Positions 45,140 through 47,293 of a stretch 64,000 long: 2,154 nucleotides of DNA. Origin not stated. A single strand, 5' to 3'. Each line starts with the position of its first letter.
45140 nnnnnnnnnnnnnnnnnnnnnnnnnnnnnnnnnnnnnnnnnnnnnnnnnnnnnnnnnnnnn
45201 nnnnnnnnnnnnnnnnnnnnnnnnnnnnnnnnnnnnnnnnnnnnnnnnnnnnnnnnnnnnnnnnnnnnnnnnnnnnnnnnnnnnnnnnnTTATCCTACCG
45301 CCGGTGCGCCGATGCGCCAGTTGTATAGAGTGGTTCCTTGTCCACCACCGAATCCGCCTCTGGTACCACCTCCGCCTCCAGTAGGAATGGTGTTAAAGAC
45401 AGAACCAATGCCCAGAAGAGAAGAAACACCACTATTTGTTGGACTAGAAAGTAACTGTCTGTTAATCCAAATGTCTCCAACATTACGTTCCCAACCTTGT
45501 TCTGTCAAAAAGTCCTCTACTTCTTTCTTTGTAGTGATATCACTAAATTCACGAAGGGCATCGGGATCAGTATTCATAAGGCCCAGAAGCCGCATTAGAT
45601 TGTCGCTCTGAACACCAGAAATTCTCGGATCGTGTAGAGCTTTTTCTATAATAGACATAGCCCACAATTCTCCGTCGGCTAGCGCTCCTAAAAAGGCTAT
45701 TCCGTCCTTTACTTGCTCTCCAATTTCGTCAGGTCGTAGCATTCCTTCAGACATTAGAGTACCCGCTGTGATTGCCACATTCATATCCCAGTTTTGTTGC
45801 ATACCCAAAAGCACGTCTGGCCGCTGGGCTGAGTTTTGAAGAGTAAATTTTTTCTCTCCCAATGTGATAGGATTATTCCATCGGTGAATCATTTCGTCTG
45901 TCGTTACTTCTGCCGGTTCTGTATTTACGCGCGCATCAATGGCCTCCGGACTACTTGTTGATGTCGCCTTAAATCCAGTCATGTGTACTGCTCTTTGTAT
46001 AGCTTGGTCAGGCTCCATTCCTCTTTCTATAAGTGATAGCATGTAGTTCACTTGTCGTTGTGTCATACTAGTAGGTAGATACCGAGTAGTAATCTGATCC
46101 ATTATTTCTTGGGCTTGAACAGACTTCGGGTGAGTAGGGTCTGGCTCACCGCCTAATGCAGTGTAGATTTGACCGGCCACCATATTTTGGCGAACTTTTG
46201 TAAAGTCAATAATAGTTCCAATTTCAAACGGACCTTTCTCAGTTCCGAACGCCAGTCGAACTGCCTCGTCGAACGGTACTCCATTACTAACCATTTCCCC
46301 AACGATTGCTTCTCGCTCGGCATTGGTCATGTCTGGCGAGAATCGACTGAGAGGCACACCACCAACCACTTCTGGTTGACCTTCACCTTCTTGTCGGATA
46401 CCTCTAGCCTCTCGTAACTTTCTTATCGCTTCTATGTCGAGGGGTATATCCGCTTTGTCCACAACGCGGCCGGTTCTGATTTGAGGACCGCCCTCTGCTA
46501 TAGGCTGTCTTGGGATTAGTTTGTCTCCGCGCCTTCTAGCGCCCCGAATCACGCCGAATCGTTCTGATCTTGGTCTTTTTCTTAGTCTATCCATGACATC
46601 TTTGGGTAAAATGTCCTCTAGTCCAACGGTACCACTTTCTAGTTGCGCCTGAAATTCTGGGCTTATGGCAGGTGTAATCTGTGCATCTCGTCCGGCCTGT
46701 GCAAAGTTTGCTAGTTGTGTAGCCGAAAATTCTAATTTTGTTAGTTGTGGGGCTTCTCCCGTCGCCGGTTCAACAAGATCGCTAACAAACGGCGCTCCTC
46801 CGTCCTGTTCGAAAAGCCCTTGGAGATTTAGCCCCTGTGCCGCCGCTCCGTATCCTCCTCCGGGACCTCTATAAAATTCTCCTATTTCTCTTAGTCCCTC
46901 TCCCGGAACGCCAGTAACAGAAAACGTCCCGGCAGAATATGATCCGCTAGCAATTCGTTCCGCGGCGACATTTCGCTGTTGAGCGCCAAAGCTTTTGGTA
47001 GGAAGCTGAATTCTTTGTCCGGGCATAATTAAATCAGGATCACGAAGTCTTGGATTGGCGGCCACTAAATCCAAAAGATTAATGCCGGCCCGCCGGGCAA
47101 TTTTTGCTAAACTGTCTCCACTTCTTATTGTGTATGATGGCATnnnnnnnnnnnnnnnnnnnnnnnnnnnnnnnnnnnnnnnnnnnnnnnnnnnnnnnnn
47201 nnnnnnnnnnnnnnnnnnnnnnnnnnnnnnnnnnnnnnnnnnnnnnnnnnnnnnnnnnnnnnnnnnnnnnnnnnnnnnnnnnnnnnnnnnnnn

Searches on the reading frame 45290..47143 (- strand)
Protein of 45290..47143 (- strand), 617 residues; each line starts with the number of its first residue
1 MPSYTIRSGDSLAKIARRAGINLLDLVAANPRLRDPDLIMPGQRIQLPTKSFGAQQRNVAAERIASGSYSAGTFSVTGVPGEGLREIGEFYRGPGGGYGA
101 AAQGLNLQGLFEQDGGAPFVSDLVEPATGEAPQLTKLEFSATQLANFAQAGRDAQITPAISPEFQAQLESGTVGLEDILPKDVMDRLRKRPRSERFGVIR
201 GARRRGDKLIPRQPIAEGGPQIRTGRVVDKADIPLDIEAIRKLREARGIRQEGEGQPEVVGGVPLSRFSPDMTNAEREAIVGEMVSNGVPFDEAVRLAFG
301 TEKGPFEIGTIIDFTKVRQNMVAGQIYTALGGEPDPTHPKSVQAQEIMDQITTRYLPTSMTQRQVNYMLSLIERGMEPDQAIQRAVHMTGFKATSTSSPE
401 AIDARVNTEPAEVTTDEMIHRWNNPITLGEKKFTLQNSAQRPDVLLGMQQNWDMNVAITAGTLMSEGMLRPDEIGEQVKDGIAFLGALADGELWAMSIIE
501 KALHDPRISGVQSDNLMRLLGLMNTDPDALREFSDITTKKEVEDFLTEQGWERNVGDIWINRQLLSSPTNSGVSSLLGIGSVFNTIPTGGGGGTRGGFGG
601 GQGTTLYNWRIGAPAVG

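Call 13: search_protein_families(library=phrogs, proteins=[window:45290-47143:-], max_evalue=0.00001)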
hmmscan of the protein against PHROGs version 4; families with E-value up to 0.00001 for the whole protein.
window:45290-47143:- (617 aa): 3 families
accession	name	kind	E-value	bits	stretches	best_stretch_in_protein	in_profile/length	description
phrog_4602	-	other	6e-09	37.1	1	4-63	37-95/220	transglycosylase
phrog_14642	-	lysis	3.4e-07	30.9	1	3-58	28-81/215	endolysin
phrog_33758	-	unknown function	3.9e-06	27.8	1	6-79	25-99/173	-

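Call 20: search_protein_families(library=pfam, proteins=[window:45290-47143:-], max_evalue=0.01)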
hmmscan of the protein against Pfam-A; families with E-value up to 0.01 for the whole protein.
window:45290-47143:- (617 aa): 1 family
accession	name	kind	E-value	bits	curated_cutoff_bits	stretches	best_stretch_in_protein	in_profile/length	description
PF01476.26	LysM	-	4.8e-12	46.1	20.9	1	4-48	1-43/43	LysM domain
